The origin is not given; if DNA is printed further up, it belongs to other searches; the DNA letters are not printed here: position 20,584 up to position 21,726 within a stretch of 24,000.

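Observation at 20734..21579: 281-aa protein resembles a colicin-type pore-forming domain (helical bundle plus 44-residue hydrophobic hairpin) without any translocation or receptor domain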

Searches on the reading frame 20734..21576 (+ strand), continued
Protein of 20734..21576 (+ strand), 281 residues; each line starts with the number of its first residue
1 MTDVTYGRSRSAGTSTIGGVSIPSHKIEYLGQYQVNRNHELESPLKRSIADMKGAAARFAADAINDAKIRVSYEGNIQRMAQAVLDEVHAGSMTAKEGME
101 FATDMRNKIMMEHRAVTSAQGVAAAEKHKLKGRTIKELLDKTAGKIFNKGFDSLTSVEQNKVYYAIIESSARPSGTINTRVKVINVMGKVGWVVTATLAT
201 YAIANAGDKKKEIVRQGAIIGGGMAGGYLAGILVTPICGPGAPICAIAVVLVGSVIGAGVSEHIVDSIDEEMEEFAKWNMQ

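Call 31: search_protein_families(library=pfam, proteins=[L004:6744-7097:+, L039:6765-7145:+, L061:7102-7560:+, L056:2372-2779:+, L062:6765-7190:+, L064:2144-2827:+, L058:3194-5932:+, L002:5421-5963:+, L076:6665-7132:+, L003:7167-7859:+], max_evalue=0.1)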
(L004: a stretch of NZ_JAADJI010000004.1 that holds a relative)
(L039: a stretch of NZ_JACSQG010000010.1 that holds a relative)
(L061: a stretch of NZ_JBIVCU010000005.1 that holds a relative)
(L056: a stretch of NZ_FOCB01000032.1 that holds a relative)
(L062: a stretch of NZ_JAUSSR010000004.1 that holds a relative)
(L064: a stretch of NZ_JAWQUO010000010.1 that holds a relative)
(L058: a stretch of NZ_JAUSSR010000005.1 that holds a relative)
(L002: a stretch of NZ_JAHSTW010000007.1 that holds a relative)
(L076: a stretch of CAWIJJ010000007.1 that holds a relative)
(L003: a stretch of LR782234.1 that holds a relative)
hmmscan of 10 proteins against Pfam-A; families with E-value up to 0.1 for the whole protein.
L004:6744-7097:+ (118 aa): 1 family
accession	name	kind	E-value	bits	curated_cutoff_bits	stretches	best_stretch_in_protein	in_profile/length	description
PF23296.1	DUF7079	-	6.5e-27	94.6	27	1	11-117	4-110/110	Domain of unknown function (DUF7079)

L039:6765-7145:+ (127 aa): 1 family
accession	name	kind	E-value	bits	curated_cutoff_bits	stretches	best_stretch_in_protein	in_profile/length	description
PF23296.1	DUF7079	-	4.2e-30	104.8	27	1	9-116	2-109/110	Domain of unknown function (DUF7079)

L061:7102-7560:+ (153 aa): 1 family
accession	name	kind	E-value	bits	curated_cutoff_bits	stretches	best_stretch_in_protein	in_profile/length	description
PF23296.1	DUF7079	-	6.9e-17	62.3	27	1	34-140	3-108/110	Domain of unknown function (DUF7079)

L056:2372-2779:+ (136 aa): 1 family
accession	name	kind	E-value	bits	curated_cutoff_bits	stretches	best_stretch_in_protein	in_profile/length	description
PF06738.18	ThrE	-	0.017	15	26.3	1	6-88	125-207/241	Putative threonine/serine exporter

L062:6765-7190:+ (142 aa): 1 family
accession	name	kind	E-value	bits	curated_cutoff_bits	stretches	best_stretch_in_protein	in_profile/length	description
PF09796.14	QCR10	-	0.075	13.5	27.5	0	107-134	5-32/63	Ubiquinol-cytochrome-c reductase complex subunit (QCR10)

L064:2144-2827:+ (228 aa): 2 families
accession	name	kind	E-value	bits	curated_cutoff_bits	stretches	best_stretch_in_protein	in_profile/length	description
PF06283.17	ThuA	-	0.057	14.1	33.4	1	53-120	88-159/209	Trehalose utilisation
PF17037.10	CBP_BcsO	-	0.07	13.4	27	1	86-158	98-168/201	Cellulose biosynthesis protein BcsO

L058:3194-5932:+ (913 aa): 6 families
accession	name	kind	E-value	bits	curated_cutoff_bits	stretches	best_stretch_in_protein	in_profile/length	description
PF05954.17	Phage_GPD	-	4.5e-51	174.3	30.1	1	35-360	1-301/305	Phage tail baseplate hub (GPD)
PF10106.14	DUF2345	-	1.1e-40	139.3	30.7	1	619-766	4-150/151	Uncharacterized protein conserved in bacteria (DUF2345)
PF13296.11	T6SS_Vgr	-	6.2e-36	123.2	22.4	1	500-601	4-108/108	Putative type VI secretion system Rhs element Vgr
PF04717.18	Phage_base_V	-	1.5e-10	41.7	23.8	1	414-478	12-74/75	Type VI secretion system/phage-baseplate injector OB domain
PF20093.5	DUF6484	-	0.0046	18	27.6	1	457-474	40-57/61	Domain of unknown function (DUF6484)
PF04790.18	Sarcoglycan_1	-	0.013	15.2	32.5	1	668-727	159-217/259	Sarcoglycan complex subunit protein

L002:5421-5963:+ (181 aa): 1 family
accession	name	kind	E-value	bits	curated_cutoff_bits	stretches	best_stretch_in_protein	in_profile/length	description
PF05488.18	PAAR_motif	-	7.4e-17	61.8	27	1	3-51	23-68/70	PAAR motif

L076:6665-7132:+ (156 aa): 0 families

L003:7167-7859:+ (231 aa): 0 families

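Call 35: find_encoding_contigs(protein=P0010, flank=6000, max_places=3)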
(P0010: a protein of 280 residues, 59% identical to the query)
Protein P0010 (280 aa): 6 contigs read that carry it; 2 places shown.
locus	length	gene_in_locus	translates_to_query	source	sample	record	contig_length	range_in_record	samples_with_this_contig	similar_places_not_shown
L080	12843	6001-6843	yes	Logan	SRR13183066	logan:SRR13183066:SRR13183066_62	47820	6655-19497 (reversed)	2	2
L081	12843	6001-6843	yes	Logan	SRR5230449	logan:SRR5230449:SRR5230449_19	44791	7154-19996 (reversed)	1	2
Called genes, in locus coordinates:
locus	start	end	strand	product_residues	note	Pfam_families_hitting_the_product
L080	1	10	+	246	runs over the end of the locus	PF20356:DUF6651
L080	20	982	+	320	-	PF20036:Gp13-like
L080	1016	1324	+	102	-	-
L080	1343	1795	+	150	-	PF20557:DnaT_2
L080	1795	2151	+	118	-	-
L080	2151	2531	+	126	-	-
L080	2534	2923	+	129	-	PF13554:Phage_tail_terminator_5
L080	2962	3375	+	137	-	PF16460:Phage_TTP_11, PF08813:Phage_tail_3 (weak), PF16461:Phage_TTP_12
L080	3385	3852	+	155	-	PF27119:Phage_YdaY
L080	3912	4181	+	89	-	PF23812:Phage_TAC_18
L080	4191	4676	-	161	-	-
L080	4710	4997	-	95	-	-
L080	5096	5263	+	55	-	-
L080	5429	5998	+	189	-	PF05488:PAAR_motif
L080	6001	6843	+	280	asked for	-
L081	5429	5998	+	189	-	PF05488:PAAR_motif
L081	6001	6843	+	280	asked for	-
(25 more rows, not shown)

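Call 36: find_encoding_contigs(protein=P0194, flank=6000, max_places=3)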
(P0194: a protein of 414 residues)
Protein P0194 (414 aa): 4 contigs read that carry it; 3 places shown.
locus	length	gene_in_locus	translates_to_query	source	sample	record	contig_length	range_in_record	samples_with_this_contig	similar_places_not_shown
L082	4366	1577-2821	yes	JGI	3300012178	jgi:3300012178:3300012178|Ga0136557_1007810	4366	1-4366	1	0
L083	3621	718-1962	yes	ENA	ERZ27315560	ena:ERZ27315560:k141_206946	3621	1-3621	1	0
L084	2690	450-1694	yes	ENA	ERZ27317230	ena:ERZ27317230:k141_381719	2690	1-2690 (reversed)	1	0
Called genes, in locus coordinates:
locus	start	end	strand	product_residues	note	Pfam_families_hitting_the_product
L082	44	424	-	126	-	PF19649:DUF6152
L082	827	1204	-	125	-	PF00254:FKBP_C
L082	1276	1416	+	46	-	-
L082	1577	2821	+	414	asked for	PF05488:PAAR_motif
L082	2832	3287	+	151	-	-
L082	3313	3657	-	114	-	PF01738:DLH (weak)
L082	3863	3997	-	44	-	-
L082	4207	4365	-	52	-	?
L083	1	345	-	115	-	?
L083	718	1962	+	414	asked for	PF05488:PAAR_motif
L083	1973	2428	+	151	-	-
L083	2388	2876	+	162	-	-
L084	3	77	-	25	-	?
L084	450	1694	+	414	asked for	PF05488:PAAR_motif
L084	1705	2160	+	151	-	-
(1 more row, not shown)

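Call 70: predict_structure(alignment_id=A4)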
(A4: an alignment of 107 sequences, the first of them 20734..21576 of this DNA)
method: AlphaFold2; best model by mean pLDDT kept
length: 281 residues; sequences in the alignment: 107
mean_pLDDT: 88.1   pTM: 0.77
mean pLDDT of the five models: 88.1, 87.9, 87.0, 83.7, 83.6
residues with pLDDT >= 90: 184; 70-90: 60; 50-70: 34; < 50: 3
segments of 3 or more residues with pLDDT < 50: none
pLDDT, mean of each block of 10 residues (from residue 1): 55 57 67 66 82 87 96 98 98 98 97 95 92 96 98 98 98 95 96 94 95 93 91 88 89 90 88 77 49
secondary structure, 60 per line:
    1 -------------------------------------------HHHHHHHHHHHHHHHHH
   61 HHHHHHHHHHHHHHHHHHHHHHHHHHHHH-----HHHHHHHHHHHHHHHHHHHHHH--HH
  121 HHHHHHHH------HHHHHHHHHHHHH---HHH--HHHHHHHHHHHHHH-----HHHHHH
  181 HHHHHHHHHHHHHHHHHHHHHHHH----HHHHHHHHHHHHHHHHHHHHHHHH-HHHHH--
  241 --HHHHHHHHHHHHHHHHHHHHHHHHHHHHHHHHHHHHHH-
elements in order: H44-89 H95-116 H119-128 H135-147 H156-169 H175-204 H209-232 H234-238 H243-280

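Call 72: fold_search(model_id=the predicted structure, library=pdb)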
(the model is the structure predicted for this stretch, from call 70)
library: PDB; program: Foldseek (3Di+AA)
matches with E <= 10: 411; with E <= 0.001: 0
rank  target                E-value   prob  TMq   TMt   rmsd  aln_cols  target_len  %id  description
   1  9mb9_D                2.9e-01  0.14  0.14  0.07  25.2       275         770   12  Cryo-EM structure of Gi-bound GPCR (released 2025-10-01)
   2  8wgc_A                3.4e-01  0.14  0.15  0.07  24.7       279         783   14  heterodimer of mGlu2 and mGlu4 bound with mGlu2 agonist LY379268 (released 2024-11-27)
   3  7f4d_R                3.7e-01  0.16  0.15  0.16  24.2       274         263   11  Cryo-EM structure of alpha-MSH-bound melanocortin-1 receptor in complex with Gs protein and Nb35 (released 2021-09-08)
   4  4mlb_C                3.7e-01  0.15  0.15  0.10  20.9       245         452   10  Reverse polarity of binding pocket suggests different function of a MOP superfamily transporter from Pyrococcus furios (released 2013-09-25)
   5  6m97                  3.9e-01  0.54  0.26  0.32  12.7       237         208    8  Crystal structure of the high-affinity copper transporter Ctr1 (released 2019-04-03)
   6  6hfb_C                3.9e-01  0.15  0.16  0.11  21.6       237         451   10  Outward-facing conformation of a multidrug resistance MATE family transporter of the MOP superfamily. (released 2019-06-12)
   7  9g9p_A                4.4e-01  0.18  0.16  0.12  20.1       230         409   10  Lipid III flippase WzxE with NB10 and NB7 nanobodies in inward-facing conformation - crystal 2 (released 2025-01-22)
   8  9lrs_R                4.4e-01  0.14  0.15  0.16  22.4       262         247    9  The structure of MRGPRX4 with PSB-18061 (released 2026-02-04)
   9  7jh5_A                4.4e-01  0.14  0.16  0.16  22.8       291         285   15  Co-LOCKR: de novo designed protein switch (released 2020-09-02)
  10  8wgb_R                4.9e-01  0.11  0.13  0.06  24.1       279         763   12  mGlu2-4 heterodimer bound with Gi (released 2024-10-30)
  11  6gwh                  5.3e-01  0.25  0.20  0.14  22.1       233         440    8  Outward-facing conformation of a multidrug resistance MATE family transporter of the MOP superfamily. (released 2019-06-05)
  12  8r5s_E                5.3e-01  0.21  0.18  0.21  22.2       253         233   12  t113 - De-novo designed soluble homotetramer (released 2024-11-27)
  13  8jd6_R                5.6e-01  0.11  0.16  0.08  25.4       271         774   12  Cryo-EM structure of Gi1-bound metabotropic glutamate receptor mGlu4 (released 2023-06-21)
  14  6fhz                  5.8e-01  0.25  0.19  0.13  21.1       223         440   12  Inward-facing conformation of a multidrug resistance MATE family transporter of the MOP superfamily. (released 2019-05-08)
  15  9m4q                  5.8e-01  0.13  0.15  0.16  24.9       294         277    8  CryoEM structure of the alpha1AAR complex with doxazosin (released 2025-07-02)
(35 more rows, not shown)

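Call 75: search_solved_structures(query=A4, max_evalue=10, show_alignments=2)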
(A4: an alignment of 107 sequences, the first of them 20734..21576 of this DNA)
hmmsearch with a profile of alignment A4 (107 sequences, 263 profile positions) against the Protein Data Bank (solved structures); distinct sequences matched with E-value up to 10: 8.
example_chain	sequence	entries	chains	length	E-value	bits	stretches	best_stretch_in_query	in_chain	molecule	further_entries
9ki1_g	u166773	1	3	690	0.014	17.7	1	194-251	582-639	Probable tape measure protein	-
3ayf_A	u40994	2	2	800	0.17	14.1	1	119-152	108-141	Nitric oxide reductase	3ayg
2jc3_A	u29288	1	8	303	0.55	12.4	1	188-231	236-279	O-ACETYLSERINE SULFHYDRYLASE B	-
6egc_A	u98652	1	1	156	0.57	12.4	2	18-83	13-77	SC_2L4HC2_23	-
9s34_H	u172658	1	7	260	0.82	11.8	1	27-79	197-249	Proteasome subunit alpha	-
5j0k_A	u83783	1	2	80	1.6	10.9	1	19-80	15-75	designed protein 2L4HC2_23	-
3few_X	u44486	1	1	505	3.9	9.6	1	203-255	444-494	Colicin S4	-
5guf_A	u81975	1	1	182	9.8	8.3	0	202-248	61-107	CDP-archaeol synthase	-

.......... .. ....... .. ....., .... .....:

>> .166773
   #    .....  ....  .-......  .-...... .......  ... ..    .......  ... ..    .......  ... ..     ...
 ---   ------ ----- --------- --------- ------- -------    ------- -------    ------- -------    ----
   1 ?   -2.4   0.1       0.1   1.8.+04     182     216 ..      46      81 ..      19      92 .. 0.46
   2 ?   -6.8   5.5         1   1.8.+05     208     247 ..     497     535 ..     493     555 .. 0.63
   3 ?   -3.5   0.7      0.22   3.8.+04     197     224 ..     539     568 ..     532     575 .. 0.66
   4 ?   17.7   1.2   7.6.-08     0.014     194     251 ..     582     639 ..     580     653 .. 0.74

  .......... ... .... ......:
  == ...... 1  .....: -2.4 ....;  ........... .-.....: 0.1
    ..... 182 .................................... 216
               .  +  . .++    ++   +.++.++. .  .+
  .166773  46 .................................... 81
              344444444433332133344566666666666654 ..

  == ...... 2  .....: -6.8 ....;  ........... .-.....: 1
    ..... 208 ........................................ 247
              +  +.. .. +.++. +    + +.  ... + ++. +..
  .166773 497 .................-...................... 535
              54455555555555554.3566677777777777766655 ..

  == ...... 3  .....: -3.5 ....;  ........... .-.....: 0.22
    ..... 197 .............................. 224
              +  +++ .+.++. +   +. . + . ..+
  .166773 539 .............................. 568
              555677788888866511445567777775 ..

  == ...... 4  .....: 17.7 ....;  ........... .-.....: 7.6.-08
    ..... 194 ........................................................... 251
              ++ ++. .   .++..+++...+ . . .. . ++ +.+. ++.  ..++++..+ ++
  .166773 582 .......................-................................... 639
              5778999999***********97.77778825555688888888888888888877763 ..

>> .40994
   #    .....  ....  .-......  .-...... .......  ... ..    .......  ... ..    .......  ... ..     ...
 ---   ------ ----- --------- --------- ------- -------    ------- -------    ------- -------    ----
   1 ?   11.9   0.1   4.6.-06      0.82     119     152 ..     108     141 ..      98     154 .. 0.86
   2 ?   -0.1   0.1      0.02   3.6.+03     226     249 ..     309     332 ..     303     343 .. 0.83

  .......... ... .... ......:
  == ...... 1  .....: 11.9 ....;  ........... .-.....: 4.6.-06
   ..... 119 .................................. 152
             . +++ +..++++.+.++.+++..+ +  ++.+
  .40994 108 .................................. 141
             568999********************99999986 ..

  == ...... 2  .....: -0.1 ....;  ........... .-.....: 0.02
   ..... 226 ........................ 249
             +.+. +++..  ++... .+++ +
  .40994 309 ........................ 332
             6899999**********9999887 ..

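Call 83: find_encoding_contigs(protein=P0165, flank=6000, max_places=2)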
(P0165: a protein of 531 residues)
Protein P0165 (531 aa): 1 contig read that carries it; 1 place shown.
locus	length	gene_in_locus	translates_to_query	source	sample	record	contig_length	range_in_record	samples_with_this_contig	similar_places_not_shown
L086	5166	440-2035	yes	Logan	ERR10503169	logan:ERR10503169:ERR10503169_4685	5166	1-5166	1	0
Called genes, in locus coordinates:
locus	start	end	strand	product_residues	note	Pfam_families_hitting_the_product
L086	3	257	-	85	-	?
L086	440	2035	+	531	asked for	-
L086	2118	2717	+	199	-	-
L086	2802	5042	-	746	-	PF00676:E1_dh, PF02779:Transket_pyr, PF02780:Transketolase_C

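Call 84: find_encoding_contigs(protein=P0196, flank=6000, max_places=2)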
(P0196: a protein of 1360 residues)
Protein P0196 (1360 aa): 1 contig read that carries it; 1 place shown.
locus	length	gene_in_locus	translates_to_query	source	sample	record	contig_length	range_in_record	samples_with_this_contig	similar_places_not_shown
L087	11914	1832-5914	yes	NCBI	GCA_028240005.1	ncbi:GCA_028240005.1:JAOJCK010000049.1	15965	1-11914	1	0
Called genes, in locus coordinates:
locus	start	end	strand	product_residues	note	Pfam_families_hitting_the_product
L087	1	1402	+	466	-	PF04717:Phage_base_V (weak)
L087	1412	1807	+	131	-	-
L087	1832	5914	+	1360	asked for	PF13930:Endonuclea_NS_2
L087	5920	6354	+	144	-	-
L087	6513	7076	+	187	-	-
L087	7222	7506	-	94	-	-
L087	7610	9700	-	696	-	PF00580:UvrD-helicase, PF13245:AAA_19, PF13361:UvrD_C (weak)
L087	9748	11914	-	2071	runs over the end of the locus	PF00270:DEAD (faint), PF00271:Helicase_C, PF09369:MZB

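Call 85: find_encoding_contigs(protein=P0218, flank=6000, max_places=2)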
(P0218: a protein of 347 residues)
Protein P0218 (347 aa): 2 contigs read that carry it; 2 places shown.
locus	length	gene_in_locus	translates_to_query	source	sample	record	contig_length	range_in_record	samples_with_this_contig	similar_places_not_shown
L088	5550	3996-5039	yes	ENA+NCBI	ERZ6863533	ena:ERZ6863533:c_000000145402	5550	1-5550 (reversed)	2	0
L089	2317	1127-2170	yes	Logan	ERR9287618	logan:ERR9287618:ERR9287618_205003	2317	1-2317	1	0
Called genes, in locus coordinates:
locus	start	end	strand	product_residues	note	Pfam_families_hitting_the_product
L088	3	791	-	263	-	?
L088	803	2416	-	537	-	PF05222:AlaDh_PNT_N, PF01262:AlaDh_PNT_C, PF12769:PNTB_4TM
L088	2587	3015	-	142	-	PF04828:GFA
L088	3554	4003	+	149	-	-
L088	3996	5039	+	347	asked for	-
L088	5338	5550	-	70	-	?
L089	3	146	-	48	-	?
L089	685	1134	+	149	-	-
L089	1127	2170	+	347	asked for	-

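Call 93: search_dna_similar(query=window:20734-21576:+, collection=phages, mode=protein, max_rows=10)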
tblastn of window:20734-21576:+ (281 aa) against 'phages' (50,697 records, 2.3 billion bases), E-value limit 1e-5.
No match.

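Call 94: search_dna_similar(query=window:20734-21576:+, collection=plasmids, mode=protein, max_rows=10)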
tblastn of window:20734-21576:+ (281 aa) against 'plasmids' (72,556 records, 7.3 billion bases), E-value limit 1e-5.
Records with a match: 3; places in all: 3; records where one place covers at least 80% of the query: 1.
Best place of each record, by identity: <60% 3.
By first word of the organism name: Burkholderia 1; Eleftheria 1; Paraburkholderia 1.
By predicted mobility (MOB-suite, as given by PLSDB): non-mobilizable 1; mobilizable 1; conjugative 1.
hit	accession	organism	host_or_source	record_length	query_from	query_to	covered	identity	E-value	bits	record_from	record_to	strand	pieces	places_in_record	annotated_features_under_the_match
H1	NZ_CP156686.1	Burkholderia stagnalis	Bacterial cells,soils collected in ...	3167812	26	278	90%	41.3%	2e-39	153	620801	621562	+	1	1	none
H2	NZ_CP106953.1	Eleftheria terrae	soil sample,soil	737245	68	273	73%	32.4%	1e-19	96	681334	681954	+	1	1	hypothetical protein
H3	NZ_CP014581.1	Paraburkholderia phytofirmans OLGA172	-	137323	31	200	60%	38.6%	1e-22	104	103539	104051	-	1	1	hypothetical protein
